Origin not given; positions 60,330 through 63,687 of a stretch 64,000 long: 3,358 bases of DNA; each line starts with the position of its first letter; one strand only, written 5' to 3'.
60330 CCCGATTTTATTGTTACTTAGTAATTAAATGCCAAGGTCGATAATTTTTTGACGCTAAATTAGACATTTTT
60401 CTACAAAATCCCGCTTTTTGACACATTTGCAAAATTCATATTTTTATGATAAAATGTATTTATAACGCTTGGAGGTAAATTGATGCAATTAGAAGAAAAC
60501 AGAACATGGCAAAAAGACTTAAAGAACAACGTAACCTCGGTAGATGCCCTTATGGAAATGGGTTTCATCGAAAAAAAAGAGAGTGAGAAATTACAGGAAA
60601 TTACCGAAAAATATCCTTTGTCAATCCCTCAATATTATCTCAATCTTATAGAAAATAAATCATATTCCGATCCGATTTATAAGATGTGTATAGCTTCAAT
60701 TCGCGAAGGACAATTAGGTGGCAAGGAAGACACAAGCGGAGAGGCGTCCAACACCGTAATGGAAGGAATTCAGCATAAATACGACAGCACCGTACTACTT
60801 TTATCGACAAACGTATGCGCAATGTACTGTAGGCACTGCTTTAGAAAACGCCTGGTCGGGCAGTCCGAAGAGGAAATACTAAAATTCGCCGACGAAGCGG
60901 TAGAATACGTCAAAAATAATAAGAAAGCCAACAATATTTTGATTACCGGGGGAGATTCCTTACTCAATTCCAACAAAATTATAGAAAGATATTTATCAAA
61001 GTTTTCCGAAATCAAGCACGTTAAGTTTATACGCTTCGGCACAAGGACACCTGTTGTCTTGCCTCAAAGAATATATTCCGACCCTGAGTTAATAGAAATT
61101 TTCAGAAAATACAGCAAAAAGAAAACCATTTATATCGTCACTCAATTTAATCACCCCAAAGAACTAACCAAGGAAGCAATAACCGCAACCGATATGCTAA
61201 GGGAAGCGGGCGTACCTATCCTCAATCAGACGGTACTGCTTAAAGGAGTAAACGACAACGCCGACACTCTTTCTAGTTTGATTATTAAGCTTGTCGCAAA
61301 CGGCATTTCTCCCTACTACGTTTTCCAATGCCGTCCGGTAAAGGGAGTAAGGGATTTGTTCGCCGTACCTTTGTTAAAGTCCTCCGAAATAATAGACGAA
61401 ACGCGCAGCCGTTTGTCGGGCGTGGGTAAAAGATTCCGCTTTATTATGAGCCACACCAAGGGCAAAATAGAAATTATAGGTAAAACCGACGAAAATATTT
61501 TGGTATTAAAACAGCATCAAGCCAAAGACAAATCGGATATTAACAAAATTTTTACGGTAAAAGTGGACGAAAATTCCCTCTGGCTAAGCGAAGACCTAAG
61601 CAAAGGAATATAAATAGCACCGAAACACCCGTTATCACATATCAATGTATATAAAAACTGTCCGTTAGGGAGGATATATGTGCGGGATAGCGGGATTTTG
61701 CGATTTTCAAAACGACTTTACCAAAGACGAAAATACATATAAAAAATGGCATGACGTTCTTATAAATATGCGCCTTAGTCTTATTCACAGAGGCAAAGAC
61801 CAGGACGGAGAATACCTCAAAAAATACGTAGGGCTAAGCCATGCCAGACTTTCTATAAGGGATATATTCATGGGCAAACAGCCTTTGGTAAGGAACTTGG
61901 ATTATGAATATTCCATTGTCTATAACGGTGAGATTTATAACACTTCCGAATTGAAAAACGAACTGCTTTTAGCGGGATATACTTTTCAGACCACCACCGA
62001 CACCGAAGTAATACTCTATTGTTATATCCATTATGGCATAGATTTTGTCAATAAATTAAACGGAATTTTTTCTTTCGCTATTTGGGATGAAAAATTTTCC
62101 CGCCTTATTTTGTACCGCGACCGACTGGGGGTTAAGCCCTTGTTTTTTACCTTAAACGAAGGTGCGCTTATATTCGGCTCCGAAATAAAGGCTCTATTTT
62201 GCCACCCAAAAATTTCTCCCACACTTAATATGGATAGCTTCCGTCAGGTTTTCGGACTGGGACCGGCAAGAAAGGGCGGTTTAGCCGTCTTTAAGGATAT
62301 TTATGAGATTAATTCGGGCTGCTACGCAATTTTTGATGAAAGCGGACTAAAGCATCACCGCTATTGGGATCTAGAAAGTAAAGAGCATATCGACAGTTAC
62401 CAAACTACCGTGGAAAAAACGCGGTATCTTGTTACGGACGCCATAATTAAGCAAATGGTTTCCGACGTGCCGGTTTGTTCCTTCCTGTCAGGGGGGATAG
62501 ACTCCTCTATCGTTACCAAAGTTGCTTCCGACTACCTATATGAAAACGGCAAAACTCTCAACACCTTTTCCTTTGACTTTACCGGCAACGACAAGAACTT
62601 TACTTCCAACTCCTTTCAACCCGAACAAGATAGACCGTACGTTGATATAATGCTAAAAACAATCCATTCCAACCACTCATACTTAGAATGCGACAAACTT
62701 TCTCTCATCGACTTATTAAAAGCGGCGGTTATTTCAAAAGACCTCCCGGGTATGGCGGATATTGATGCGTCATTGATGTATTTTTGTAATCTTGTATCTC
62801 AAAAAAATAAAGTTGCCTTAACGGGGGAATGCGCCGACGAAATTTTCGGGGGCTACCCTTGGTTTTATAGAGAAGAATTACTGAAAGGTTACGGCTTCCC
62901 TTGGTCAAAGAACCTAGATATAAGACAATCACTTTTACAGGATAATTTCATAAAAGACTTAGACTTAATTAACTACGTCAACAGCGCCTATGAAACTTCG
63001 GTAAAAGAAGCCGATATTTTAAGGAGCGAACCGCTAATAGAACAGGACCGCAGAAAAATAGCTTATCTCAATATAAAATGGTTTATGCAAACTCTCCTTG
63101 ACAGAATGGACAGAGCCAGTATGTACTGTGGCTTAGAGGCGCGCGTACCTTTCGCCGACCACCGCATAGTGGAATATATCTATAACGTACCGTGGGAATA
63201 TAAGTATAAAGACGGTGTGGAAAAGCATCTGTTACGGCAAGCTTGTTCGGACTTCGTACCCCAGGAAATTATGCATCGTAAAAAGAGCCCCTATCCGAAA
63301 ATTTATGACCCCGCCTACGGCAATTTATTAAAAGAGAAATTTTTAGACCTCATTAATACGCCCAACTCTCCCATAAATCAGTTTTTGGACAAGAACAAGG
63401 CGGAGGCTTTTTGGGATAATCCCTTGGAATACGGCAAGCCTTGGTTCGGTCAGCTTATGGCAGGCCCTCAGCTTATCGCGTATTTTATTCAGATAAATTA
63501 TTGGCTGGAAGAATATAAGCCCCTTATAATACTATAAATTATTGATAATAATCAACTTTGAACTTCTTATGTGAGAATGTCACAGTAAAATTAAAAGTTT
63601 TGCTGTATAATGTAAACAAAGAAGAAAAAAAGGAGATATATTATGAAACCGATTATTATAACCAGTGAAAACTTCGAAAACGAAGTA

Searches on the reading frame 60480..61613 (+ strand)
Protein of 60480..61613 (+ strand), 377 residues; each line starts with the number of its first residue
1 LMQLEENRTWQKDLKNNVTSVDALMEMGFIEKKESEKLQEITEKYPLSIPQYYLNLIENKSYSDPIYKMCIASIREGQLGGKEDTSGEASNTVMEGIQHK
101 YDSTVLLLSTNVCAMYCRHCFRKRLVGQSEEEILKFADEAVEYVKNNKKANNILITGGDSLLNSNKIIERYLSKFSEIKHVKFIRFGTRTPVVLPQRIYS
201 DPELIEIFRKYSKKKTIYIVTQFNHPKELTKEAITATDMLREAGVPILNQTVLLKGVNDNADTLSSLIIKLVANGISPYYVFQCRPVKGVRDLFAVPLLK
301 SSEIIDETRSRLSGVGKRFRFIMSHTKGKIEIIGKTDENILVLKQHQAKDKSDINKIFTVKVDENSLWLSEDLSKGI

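Call 36: search_protein_families(library=ncbifam, proteins=[window:60480-61613:+], max_evalue=1e-10)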
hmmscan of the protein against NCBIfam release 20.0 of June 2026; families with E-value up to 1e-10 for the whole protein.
window:60480-61613:+ (377 aa): 6 families
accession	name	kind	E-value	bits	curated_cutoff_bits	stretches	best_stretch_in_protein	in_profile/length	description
TIGR03820.1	lys_2_3_AblA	equivalog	1.4e-79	267.8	525.4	1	4-317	4-317/417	lysine 2,3-aminomutase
TIGR04368.1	Glu_2_3_NH3_mut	equivalog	1.9e-77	260.5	650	1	6-333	54-378/404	glutamate 2,3-aminomutase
TIGR00238.1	TIGR00238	subfamily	1.1e-71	241.5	199.2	1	5-315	12-320/331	KamA family radical SAM protein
TIGR03822.1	AblA_like_2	hypoth_equivalog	1.7e-66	224.5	396.25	1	20-317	3-299/321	lysine-2,3-aminomutase-like protein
TIGR04468.1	arg_2_3_am_muta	equivalog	1.1e-65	222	600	1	9-334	4-329/351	arginine 2,3-aminomutase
TIGR03821.1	EFP_modif_epmB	equivalog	2.3e-61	207.6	369.3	1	10-314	1-302/321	EF-P beta-lysylation protein EpmB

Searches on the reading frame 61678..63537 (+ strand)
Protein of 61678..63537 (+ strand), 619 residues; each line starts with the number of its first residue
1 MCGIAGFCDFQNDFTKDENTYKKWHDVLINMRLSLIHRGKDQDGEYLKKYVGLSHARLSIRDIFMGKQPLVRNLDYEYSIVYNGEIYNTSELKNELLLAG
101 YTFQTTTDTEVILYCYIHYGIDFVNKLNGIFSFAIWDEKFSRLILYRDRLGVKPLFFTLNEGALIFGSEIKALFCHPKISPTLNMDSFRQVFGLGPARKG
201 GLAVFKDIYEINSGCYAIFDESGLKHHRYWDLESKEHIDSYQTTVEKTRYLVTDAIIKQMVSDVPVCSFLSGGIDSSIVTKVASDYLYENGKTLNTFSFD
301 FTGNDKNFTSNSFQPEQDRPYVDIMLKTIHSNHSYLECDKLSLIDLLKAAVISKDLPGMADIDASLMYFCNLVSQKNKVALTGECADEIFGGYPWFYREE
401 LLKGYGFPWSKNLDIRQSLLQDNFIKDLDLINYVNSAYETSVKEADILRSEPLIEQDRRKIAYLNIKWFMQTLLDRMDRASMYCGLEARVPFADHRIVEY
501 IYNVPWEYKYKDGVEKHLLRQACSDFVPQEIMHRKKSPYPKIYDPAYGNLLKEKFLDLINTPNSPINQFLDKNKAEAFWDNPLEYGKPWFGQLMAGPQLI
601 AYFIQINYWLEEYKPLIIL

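Call 36: search_protein_families(library=ncbifam, proteins=[window:61678-63537:+], max_evalue=1e-10)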
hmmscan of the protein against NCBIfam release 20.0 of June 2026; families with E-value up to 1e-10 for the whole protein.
window:61678-63537:+ (619 aa): 5 families
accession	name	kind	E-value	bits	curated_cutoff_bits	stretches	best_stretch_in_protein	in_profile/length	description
TIGR01536.1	asn_synth_AEB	equivalog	5.3e-133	444.7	267.1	1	2-539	1-517/517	asparagine synthase (glutamine-hydrolyzing)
TIGR03108.1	eps_aminotran_1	hypoth_equivalog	1.8e-93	314.4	816.9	2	1-396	1-380/628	XrtA/PEP-CTERM system amidotransferase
TIGR03104.1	trio_amidotrans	equivalog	4.6e-84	282.7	570.1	1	1-540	1-522/589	N-acetylglutaminylglutamine amidotransferase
NF006949.0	PRK09431.1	equivalog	7.4e-78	262.4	499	3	1-174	1-166/554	asparagine synthase B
NF033535.1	lass_lactam_cya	exception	1.9e-65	221.7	525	2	1-357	1-342/668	lasso peptide isopeptide bond-forming cyclase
